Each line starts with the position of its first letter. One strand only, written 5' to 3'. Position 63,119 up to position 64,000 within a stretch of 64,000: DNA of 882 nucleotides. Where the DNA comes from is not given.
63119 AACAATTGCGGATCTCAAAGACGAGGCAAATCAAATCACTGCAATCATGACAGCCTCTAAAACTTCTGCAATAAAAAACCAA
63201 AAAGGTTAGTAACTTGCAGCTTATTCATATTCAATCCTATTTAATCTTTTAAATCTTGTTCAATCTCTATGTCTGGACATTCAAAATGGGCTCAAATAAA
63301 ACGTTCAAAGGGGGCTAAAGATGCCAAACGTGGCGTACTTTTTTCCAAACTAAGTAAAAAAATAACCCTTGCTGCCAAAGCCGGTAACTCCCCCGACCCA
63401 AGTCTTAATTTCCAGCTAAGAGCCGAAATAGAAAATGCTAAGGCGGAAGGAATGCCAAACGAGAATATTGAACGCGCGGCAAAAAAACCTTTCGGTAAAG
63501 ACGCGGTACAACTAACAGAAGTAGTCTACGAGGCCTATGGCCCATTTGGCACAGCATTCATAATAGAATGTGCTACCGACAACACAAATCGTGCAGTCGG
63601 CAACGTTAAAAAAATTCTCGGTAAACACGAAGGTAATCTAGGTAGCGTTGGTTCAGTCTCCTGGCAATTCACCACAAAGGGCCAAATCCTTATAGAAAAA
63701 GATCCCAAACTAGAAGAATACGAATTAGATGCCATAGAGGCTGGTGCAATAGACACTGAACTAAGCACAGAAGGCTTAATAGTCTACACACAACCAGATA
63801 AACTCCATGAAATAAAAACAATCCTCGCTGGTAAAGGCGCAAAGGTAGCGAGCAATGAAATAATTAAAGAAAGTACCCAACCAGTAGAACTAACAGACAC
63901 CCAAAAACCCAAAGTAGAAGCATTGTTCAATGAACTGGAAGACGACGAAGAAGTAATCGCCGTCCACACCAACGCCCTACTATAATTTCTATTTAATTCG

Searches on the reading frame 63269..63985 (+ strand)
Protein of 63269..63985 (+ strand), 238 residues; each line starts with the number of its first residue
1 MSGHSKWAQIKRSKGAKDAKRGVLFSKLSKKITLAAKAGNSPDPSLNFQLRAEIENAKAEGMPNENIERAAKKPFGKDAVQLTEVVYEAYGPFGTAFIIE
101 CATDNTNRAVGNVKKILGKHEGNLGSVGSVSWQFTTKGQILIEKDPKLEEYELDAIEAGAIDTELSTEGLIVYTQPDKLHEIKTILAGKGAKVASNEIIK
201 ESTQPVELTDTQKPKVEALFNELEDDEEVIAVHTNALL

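Call 88: find_encoding_contigs(protein=window:63269-63985:+, flank=10000, max_places=3)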
Protein window:63269-63985:+ (238 aa): 2 contigs read that carry it; 2 places shown.
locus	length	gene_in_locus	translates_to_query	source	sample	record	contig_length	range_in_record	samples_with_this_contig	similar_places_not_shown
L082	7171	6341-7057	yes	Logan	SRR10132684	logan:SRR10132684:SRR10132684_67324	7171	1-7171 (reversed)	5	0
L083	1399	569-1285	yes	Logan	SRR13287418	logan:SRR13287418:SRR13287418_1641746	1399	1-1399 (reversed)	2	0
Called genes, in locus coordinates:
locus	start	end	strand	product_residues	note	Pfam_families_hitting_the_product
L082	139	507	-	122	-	-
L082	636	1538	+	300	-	-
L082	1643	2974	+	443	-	-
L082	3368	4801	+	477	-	-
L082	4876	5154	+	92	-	-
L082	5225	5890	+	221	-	PF00590:TP_methylase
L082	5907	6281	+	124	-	PF05635:23S_rRNA_IVP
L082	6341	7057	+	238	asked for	PF20772:TACO1_YebC_N, PF01709:Transcrip_reg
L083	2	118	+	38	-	?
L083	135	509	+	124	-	PF05635:23S_rRNA_IVP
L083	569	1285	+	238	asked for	PF20772:TACO1_YebC_N, PF01709:Transcrip_reg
